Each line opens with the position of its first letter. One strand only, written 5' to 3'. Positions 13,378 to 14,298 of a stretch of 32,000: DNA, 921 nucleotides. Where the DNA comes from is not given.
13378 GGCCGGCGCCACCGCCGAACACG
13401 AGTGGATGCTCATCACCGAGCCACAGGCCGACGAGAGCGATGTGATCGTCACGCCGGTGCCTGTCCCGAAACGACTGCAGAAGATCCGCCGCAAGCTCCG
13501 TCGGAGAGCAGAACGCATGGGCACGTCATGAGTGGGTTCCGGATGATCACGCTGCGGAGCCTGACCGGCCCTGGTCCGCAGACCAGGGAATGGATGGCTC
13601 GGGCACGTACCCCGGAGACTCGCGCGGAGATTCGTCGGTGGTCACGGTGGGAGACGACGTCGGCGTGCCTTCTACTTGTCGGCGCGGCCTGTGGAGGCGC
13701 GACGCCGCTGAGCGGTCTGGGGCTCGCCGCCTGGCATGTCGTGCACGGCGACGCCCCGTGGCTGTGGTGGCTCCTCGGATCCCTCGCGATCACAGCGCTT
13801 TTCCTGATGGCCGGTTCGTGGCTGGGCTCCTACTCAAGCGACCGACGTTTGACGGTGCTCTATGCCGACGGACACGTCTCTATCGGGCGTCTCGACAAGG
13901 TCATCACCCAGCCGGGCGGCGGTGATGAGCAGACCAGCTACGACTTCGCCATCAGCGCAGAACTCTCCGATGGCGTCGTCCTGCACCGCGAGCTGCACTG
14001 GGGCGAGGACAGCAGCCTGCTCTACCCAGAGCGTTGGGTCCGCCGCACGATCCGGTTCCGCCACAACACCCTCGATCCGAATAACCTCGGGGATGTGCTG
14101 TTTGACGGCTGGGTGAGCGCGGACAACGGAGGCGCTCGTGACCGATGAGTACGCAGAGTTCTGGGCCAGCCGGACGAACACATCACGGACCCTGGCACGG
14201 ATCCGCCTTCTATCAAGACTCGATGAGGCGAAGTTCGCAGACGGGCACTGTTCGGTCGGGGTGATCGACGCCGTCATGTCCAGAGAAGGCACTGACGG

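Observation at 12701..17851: Gap-free seven-cistron operon of paralogous 'TM hairpin + small beta module' proteins, plus a convergent eighth relative; no recognisable function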

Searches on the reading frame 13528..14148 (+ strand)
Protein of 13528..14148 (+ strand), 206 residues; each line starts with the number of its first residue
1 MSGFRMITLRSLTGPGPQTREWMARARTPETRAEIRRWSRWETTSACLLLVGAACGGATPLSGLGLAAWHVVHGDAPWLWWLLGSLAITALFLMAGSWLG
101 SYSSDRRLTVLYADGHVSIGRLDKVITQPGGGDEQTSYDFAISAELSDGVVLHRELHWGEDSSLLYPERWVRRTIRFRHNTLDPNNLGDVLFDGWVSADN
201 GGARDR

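Call 5: search_protein_families(library=pfam, proteins=[window:13528-14148:+], max_evalue=1)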
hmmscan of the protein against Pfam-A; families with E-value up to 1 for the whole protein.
window:13528-14148:+ (206 aa): 1 family
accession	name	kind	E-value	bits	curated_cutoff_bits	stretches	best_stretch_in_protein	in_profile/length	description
PF13567.11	DUF4131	-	0.17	12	31.6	1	57-142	11-90/165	Domain of unknown function (DUF4131)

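Call 6: search_protein_families(library=ncbifam, proteins=[window:13528-14148:+], max_evalue=0.1)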
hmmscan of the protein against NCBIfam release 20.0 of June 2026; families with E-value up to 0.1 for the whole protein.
window:13528-14148:+ (206 aa): 0 families

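Call 7: search_protein_families(library=padloc, proteins=[window:13528-14148:+], max_evalue=0.1)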
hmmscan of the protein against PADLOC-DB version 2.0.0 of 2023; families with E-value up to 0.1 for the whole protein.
window:13528-14148:+ (206 aa): 0 families

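Call 10: find_homologous_proteins(query=window:13528-14148:+, max_evalue=0.001)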
Query window:13528-14148:+ (206 aa): 56 proteins with E <= 0.001 among 330 candidates.
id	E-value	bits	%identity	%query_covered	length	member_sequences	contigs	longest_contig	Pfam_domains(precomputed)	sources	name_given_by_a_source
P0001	3.8e-135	467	100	100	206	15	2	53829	-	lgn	-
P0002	1.7e-98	347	74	100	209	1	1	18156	-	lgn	-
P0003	4.4e-95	336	70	99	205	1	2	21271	-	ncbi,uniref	ncbi:hypothetical protein [Mycolicibacterium sp.]|uniref:hypothetical protein n=1 Tax=Mycolicibacter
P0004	1.8e-89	317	71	98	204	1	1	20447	-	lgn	-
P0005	3.8e-87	310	68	95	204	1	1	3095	-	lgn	-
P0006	8.4e-85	302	65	98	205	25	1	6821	-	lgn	-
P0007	5.4e-84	300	67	96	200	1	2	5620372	-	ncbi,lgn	-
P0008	4.7e-82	293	68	95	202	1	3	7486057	-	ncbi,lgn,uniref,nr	ncbi:hypothetical protein [Jiangella sp. DSM 45060]|uniref:hypothetical protein n=1 Tax=Jiangella sp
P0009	3.0e-80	287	67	89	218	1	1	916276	-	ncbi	ncbi:hypothetical protein GCM10027416_09520 [Okibacterium endophyticum]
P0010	4.4e-80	287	65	99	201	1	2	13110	-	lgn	-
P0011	1.8e-77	278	68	90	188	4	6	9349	-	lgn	-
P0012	5.2e-74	267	61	98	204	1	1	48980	-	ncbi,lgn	ncbi:hypothetical protein ACWDTP_10675 [Mycobacterium sp. NPDC003449]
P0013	7.0e-69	250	58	99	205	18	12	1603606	-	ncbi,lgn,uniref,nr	ncbi:Uncharacterised protein [Mycobacteroides abscessus subsp. massiliense]|uniref:hypothetical prot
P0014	7.2e-66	240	65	76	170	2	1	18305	-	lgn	-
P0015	9.3e-62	227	54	95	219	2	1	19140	-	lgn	-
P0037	6.9e-37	146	47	91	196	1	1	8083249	-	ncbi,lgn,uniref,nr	ncbi:hypothetical protein DVA86_24580 [Streptomyces armeniacus]|uniref:Uncharacterized protein n=1 T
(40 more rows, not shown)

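Call 11: find_encoding_contigs(protein=P0008, flank=10000, max_places=2)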
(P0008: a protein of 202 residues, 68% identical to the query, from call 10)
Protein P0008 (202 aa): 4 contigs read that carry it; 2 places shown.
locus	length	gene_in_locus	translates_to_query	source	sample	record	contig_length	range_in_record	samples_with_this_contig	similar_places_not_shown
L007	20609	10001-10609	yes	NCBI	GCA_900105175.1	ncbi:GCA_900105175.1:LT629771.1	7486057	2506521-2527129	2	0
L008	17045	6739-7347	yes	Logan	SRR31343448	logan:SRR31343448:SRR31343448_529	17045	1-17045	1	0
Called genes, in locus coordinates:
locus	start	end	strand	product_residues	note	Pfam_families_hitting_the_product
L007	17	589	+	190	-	-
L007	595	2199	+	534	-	PF08448:PAS_4, PF01590:GAF (weak), PF13185:GAF_2 (weak), PF07228:SpoIIE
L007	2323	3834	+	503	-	PF00140:Sigma70_r1_2, PF04542:Sigma70_r2, PF04539:Sigma70_r3, PF04545:Sigma70_r4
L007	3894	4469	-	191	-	PF01872:RibD_C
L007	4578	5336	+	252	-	PF00491:Arginase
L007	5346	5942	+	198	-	PF01694:Rhomboid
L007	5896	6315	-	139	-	-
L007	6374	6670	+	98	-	PF01022:HTH_5, PF12802:MarR_2 (weak), PF12840:HTH_20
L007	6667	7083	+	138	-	PF10604:Polyketide_cyc2, PF08327:AHSA1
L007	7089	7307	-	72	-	PF24254:DUF7455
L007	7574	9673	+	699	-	PF02518:HATPase_c, PF00204:DNA_gyraseB, PF01751:Toprim, PF00986:DNA_gyraseB_C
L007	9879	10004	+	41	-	-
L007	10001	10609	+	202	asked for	-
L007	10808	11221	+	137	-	-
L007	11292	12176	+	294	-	-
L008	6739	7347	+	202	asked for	-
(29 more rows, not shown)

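Call 12: find_encoding_contigs(protein=P0037, flank=10000, max_places=2)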
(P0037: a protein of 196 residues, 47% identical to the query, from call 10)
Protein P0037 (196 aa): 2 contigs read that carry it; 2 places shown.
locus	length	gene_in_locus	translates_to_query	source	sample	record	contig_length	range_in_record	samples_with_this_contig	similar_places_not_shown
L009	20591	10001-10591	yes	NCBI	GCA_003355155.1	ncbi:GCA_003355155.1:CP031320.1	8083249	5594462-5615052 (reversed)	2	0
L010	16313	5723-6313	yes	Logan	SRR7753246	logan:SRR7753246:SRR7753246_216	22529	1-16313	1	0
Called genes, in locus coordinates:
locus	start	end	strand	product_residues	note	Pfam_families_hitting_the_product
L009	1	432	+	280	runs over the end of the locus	PF11361:DUF3159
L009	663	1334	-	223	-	PF02254:TrkA_N, PF02558:ApbA (weak), PF13241:NAD_binding_7 (weak), PF13460:NAD_binding_10 (faint), PF02080:TrkA_C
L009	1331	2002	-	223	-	PF02254:TrkA_N, PF02080:TrkA_C (weak)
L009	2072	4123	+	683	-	PF13520:AA_permease_2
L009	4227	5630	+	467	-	PF01938:TRAM, PF13649:Methyltransf_25 (faint), PF13847:Methyltransf_31 (weak), PF05958:tRNA_U5-meth_tr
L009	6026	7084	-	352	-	-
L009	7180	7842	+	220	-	PF00440:TetR_N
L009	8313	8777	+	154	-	PF02604:PhdYeFM_antitox (weak)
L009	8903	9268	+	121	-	-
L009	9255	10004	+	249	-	-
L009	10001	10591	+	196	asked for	-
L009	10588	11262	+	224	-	-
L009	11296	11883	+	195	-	-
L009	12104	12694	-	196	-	PF03029:ATP_bind_1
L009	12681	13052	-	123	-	PF05331:DUF742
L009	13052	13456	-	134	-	PF03259:Robl_LC7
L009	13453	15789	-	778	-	PF08376:NIT, PF02518:HATPase_c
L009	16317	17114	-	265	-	PF00378:ECH_1, PF16113:ECH_2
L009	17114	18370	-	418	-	PF02515:CoA_transf_3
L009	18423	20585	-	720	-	PF02538:Hydantoinase_B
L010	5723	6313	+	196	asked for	-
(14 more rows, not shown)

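Call 19: find_related_loci(query=A1, collection=genome_contigs, flank=8000)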
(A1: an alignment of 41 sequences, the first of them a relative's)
Query A1 (206 aa) in genome_contigs; peptide patterns used: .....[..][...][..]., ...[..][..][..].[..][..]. (x = any residue, [..] = any of these).
118 stretches matched a pattern; 27 encode a relative of the query (tblastn E <= 1e-3); 27 distinct loci.
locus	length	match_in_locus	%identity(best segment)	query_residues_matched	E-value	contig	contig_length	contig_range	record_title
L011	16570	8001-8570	48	1-195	1e-46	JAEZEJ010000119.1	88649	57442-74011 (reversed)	MAG: Actinomycetes bacterium isolate OH_CBrB_332 k127_2859381, whole genome shotgun sequence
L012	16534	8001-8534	47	18-200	3e-43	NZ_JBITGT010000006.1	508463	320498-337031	Streptomyces sp. NPDC050560 NPDC050560_128_G11.ctg-0006, whole genome shotgun sequence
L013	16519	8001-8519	48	18-195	4e-43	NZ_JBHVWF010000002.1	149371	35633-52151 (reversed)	Streptomyces sp. NPDC058221 NPDC058221_T37_C4.ctg-0002, whole genome shotgun sequence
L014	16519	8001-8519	46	18-195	7e-42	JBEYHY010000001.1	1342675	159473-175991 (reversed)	Saccharomonospora sp. NPDC006951 NPDC006951_269_E9.ctg-0001, whole genome shotgun sequence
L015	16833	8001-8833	46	18-204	2e-41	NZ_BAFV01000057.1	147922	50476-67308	Nocardia carnea NBRC 14403, whole genome shotgun sequence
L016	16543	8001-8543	43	18-204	7e-39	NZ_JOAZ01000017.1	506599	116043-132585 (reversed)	Streptomyces halstedii strain NRRL ISP-5068 contig17.1, whole genome shotgun sequence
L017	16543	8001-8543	45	18-198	8e-38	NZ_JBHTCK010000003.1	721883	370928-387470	Streptomyces caviscabies strain CGMCC 4.1836 spades_K_17_127_3, whole genome shotgun sequence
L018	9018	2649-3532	43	18-203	3e-36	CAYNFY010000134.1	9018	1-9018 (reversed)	MAG TPA_asm: uncultured Nocardioides sp. isolate SRP193066_co1_211 genome assembly, contig: NODE_6810_length_9018_cov_6.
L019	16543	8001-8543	44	18-204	1e-34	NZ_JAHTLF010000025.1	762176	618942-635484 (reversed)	Nocardioides carbamazepini strain CBZ_1 NODE_3_length_762176_cov_15.538994, whole genome shotgun sequence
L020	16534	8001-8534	38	18-195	9e-32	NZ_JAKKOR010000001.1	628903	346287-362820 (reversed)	Gordonia liuliyuniae strain HY366 Scaffold1_1, whole genome shotgun sequence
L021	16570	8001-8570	41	1-195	5e-31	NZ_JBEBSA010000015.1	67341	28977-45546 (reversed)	MAG: Microbacterium sp. isolate T2.bin.133 NODE_1052_length_67341_cov_148.190827, whole genome shotgun sequence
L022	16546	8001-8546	42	15-199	2e-34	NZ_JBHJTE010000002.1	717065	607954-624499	Microbacterium sp. NPDC056234 NPDC056234_T8_F5.ctg-0002, whole genome shotgun sequence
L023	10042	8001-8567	38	2-195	7e-31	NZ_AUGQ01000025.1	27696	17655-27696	Microbacterium gubbeenense DSM 15944 G510DRAFT_scaffold00024.24_C, whole genome shotgun sequence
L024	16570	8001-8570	43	1-194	1e-30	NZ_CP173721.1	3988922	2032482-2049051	Microbacterium sp. M chromosome, complete genome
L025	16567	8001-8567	42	6-199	4e-30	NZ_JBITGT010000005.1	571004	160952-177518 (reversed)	Streptomyces sp. NPDC050560 NPDC050560_128_G11.ctg-0005, whole genome shotgun sequence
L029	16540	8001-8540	37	22-202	6e-26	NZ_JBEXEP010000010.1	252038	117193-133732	Streptomyces sp. NPDC005438 NPDC005438_289_E3.ctg-0010, whole genome shotgun sequence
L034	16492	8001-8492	33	21-196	5e-14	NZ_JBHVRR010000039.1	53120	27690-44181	Streptomyces sp. NPDC058045 NPDC058045_T38_H4.ctg-0039, whole genome shotgun sequence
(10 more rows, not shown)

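Call 24: predict_structure(alignment_id=A1)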
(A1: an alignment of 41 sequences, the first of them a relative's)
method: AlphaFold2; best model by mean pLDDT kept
length: 206 residues; sequences in the alignment: 41
mean_pLDDT: 85.3   pTM: 0.67
mean pLDDT of the five models: 85.3, 85.2, 84.7, 81.8, 78.1
residues with pLDDT >= 90: 103; 70-90: 74; 50-70: 21; < 50: 8
segments of 3 or more residues with pLDDT < 50: 1-3, 202-206
pLDDT, mean of each block of 10 residues (from residue 1): 56 75 90 92 92 91 86 84 91 94 89 92 93 89 90 86 76 94 83 84 46
secondary structure, 60 per line:
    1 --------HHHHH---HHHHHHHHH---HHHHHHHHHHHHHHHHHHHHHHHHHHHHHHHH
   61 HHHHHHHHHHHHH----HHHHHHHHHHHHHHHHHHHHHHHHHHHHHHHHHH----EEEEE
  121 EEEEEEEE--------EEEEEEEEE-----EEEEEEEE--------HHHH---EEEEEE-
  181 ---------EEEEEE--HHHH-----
elements in order: H9-13 H17-25 H29-73 H78-111 E116-128 E137-145 E151-158 H167-170 E174-179 E190-195 H198-201

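Call 28: fold_search(model_id=the predicted structure, library=pdb)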
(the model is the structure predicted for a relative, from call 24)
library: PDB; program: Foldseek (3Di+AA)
matches with E <= 10: 899; with E <= 0.001: 0
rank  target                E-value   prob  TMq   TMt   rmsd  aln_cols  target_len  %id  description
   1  6wvd                  2.0e-02  0.66  0.24  0.14  15.9       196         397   15  Human JAGN1 (released 2021-01-13)
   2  2k75_MODEL_1_A        5.5e-02  0.89  0.23  0.39   6.2        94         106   11  Solution NMR structure of the OB domain of Ta0387 from Thermoplasma acidophilum. Northeast Structural Genomics (released 2008-08-19)
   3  6xza_L1               7.4e-02  0.91  0.23  0.34   6.9        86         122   13  E. coli 70S ribosome in complex with dirithromycin, and deacylated tRNA(iMet) (focused classification). (released 2020-11-04)
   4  3u4v_A                7.8e-02  0.89  0.24  0.38   4.9        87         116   18  Crystal Structure of the Tetrahymena telomerase processivity factor Teb1 OB-A (released 2011-12-28)
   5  9evs_K                7.8e-02  0.89  0.22  0.33   7.2        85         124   14  Structure of the flowering plant mitoribosome with P-site tRNA (released 2025-09-03)
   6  3u4v_B                7.8e-02  0.85  0.23  0.36   5.2        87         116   17  Crystal Structure of the Tetrahymena telomerase processivity factor Teb1 OB-A (released 2011-12-28)
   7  9h90_l                7.8e-02  0.85  0.22  0.33   7.5        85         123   10  Cryo-EM structure of the Vibrio natrigens 30S ribosomal subunit in complex with spectinomycin. (released 2025-05-21)
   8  9gyt_K                7.8e-02  0.85  0.22  0.33   7.5        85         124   12  High resolution structure of B. oleracea mitoribosome (released 2025-10-15)
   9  3u58_C                8.8e-02  0.87  0.24  0.24   4.8        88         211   18  Crystal Structure of the Tetrahymena telomerase processivity factor Teb1 AB (released 2011-12-28)
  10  3u58_B                8.8e-02  0.72  0.22  0.21   6.4        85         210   13  Crystal Structure of the Tetrahymena telomerase processivity factor Teb1 AB (released 2011-12-28)
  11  8cwo_L                9.3e-02  0.89  0.22  0.33   6.1        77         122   13  Cutibacterium acnes 30S ribosomal subunit with Sarecycline bound, body domain only in the local refined map (released 2023-03-15)
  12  6spe_l                9.3e-02  0.87  0.24  0.36   8.9        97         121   14  Pseudomonas aeruginosa 30s ribosome from a clinical isolate (released 2019-10-16)
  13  5aj3_L                9.8e-02  0.93  0.23  0.40   6.5        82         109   11  Structure of the small subunit of the mammalian mitoribosome (released 2015-04-22)
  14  8a22_Bl               9.8e-02  0.85  0.22  0.34   7.2        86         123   13  Structure of the mitochondrial ribosome from Polytomella magna (released 2022-11-16)
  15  9vbo_G                9.8e-02  0.82  0.21  0.27   7.3        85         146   14  Cryo-EM structure of the multi-component acyltransferase complex MucABC from Streptococcus macacae at a stoichiometric (released 2026-02-11)
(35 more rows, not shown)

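Call 32: search_protein_families(library=pfam, alignment_id=A1, max_evalue=1)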
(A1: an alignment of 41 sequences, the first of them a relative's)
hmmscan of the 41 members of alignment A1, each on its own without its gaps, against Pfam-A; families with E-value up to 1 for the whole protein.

A. member 1, P0001 (206 aa): 1 family
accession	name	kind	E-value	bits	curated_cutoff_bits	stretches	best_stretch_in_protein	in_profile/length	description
PF13567.11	DUF4131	-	0.12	12.6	31.6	1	57-142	10-90/165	Domain of unknown function (DUF4131)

B. families by the number of members that match (of 41 scanned): 34 families (the first 25 are shown)
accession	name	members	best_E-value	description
PF13567.11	DUF4131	16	0.00011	Domain of unknown function (DUF4131)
PF07332.16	Phage_holin_3_6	11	0.025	Putative Actinobacterial Holin-X, holin superfamily III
PF11239.13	DUF3040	6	0.011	Protein of unknown function (DUF3040)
PF20059.4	DUF6458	4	0.0011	Domain of unknown function (DUF6458)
PF20176.3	DUF6541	4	0.013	Family of unknown function (DUF6541)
PF13630.11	SdpI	4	0.083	SdpI/YfhL protein family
PF09990.14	DUF2231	4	0.14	Predicted membrane protein (DUF2231)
PF08592.16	Anthrone_oxy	3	0.0044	Anthrone oxygenase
PF02322.20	Cyt_bd_oxida_II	3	0.0092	Cytochrome bd terminal oxidase subunit II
PF00115.25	COX1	3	0.018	Cytochrome C and Quinol oxidase polypeptide I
PF11026.13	DUF2721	3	0.024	Protein of unknown function (DUF2721)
PF19744.4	DUF6232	3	0.05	Family of unknown function (DUF6232)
PF05425.18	CopD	3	0.055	Copper resistance protein D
PF00487.30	FA_desaturase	3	0.064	Fatty acid desaturase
PF07825.17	Exc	3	0.11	Excisionase-like protein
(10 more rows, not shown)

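Call 33: search_dna_similar(query=window:13528-14148:+, collection=phages, mode=protein, max_evalue=0.001)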
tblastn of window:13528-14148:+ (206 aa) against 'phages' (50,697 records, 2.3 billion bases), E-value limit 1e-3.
No match.

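Call 34: search_dna_similar(query=window:13528-14148:+, collection=plasmids, mode=protein, max_evalue=0.001)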
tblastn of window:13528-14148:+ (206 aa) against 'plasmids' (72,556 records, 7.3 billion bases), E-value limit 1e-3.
Records with a match: 2; places in all: 2; records where one place covers at least 80% of the query: 1.
Best place of each record, by identity: <60% 2.
By first word of the organism name: Rhodococcus 1; Streptomyces 1.
By predicted mobility (MOB-suite, as given by PLSDB): non-mobilizable 2.
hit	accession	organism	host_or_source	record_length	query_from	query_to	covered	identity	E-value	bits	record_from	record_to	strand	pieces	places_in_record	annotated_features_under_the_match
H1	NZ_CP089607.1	Rhodococcus qingshengii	cell culture,activated sludge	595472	21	199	87%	34.6%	7e-17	85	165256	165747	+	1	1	hypothetical protein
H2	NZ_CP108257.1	Streptomyces sp. NBC_00057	-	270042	36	191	76%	26.6%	2e-6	55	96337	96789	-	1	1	hypothetical protein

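Call 35: get_annotated_region(hit=H1, flank=6000)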
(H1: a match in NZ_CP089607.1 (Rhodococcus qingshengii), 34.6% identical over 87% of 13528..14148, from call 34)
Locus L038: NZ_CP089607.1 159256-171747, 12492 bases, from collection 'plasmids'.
description: Rhodococcus qingshengii strain J1-2 plasmid unnamed, complete sequence
organism: Rhodococcus qingshengii (NCBI taxid 334542)
taxonomy: Bacteria; Actinomycetota; Actinomycetes; Mycobacteriales; Nocardiaceae; Rhodococcus; Rhodococcus qingshengii
host: -; source: cell culture,activated sludge; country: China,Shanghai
typing (MOB-suite, as given by PLSDB): non-mobilizable
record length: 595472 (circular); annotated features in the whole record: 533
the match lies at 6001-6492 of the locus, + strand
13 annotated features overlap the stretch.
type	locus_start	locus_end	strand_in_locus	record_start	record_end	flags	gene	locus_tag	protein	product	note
CDS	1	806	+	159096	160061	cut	-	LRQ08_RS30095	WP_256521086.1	proline dehydrogenase family protein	-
CDS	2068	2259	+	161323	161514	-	-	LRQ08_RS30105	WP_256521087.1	hypothetical protein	-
CDS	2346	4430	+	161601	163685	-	-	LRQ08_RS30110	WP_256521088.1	acetoacetate--CoA ligase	GO:0019287 - isopentenyl diphosphate biosynthetic process, mevalonate pathway [Evidence IEA]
CDS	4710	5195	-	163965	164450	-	-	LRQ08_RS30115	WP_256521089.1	hypothetical protein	-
CDS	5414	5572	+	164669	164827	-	-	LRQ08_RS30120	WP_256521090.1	hypothetical protein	-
CDS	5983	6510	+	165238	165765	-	-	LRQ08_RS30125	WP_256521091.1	hypothetical protein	-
CDS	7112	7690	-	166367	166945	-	-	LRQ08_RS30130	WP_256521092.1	hypothetical protein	-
CDS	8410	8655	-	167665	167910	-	-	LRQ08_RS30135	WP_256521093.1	DUF2332 family protein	-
CDS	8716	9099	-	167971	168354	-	-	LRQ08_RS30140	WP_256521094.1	hypothetical protein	-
CDS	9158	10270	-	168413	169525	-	-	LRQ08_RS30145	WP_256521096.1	alpha/beta fold hydrolase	-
CDS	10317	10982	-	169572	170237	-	-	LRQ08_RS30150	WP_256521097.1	response regulator transcription factor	GO:0000160 - phosphorelay signal transduction system [Evidence IEA]; GO:0006355 - regulation of DNA-templated ...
CDS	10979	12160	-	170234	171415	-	-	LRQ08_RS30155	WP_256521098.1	sensor histidine kinase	-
CDS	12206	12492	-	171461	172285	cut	-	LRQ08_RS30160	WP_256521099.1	ABC transporter permease subunit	GO:0055085 - transmembrane transport [Evidence IEA]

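Call 44: search_protein_representatives(alignment_id=A1)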
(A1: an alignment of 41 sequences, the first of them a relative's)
Query: 41 sequences, 200 profile positions. Proteins with E-value up to 0.001 (for the whole library): 96; up to 1e-10: 75; up to 1e-30: 32. The best 96 are listed.
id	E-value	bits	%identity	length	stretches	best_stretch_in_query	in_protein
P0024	3.7e-86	304.1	-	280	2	15-196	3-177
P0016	7.7e-80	283.4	-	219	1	8-198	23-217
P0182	1.0e-74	266.7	-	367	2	17-194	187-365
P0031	2.7e-71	255.5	-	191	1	7-198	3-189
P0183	8.1e-71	254.0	-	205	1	6-199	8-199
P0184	9.1e-71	253.8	-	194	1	7-191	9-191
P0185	4.2e-64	232.1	-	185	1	13-196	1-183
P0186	4.1e-60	219.0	-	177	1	19-194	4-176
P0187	6.8e-60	218.3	-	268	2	19-192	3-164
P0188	7.1e-58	211.7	-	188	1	15-198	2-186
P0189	2.7e-53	196.8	-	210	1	15-197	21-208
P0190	1.1e-51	191.5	-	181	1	54-196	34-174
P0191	1.4e-44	168.3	-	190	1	42-198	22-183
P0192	2.4e-42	161.0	-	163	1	3-129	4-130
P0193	8.8e-42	159.2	-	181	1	15-199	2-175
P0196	7.0e-39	149.7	-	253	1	15-165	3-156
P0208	1.0e-32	129.6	-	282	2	46-193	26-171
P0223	1.2e-21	93.4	-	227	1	28-186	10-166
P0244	1.4e-12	63.9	-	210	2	103-196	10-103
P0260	7.7e-07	45.1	-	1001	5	129-160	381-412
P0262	7.4e-06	41.9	-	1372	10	170-198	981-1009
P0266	2.6e-05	40.2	-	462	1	151-198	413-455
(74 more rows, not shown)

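Call 45: search_protein_families(library=pfam, proteins=[P0182, P0260, P0262, P0266, P0196, P0187, P0208, P0223, P0244], max_evalue=0.001)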
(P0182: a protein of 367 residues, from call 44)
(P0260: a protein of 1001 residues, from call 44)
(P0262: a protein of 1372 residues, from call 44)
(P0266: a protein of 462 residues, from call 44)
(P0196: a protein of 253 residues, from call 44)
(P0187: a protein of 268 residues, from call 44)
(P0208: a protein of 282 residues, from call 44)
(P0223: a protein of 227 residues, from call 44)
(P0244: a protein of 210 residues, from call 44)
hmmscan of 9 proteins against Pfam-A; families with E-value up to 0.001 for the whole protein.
P0182 (367 aa): 0 families

P0260 (1001 aa): 2 families
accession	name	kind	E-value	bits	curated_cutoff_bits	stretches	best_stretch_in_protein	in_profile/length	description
PF18911.6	PKD_4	-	3.6e-26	91.5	27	4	370-457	2-85/85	PKD domain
PF24489.1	Ig_J_second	-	0.00032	21.1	27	0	946-989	41-84/105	Tip attachment protein J second Ig-like domain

P0262 (1372 aa): 6 families
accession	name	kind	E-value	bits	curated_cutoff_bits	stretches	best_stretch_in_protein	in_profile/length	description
PF08704.16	GCD14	-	5.3e-27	95.5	26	0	889-916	99-126/247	tRNA methyltransferase complex GCD14 subunit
PF14392.11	zf-CCHC_4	-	2.6e-14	53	27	0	646-667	5-26/49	Zinc knuckle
PF00449.26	Urease_alpha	-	1.9e-12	48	23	0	532-569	60-97/121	Urease alpha-subunit, N-terminal domain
PF12799.13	LRR_4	-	1.5e-05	25.5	27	1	1154-1194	2-38/44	Leucine Rich repeats (2 copies)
PF13516.12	LRR_6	-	6.2e-05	23.2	23.4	0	1182-1200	5-23/24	Leucine Rich repeat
PF00248.27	Aldo_ket_red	-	0.00052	19.6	24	0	145-245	136-252/291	Aldo/keto reductase family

P0266 (462 aa): 0 families

P0196 (253 aa): 0 families

P0187 (268 aa): 0 families

P0208 (282 aa): 0 families

P0223 (227 aa): 0 families

P0244 (210 aa): 0 families
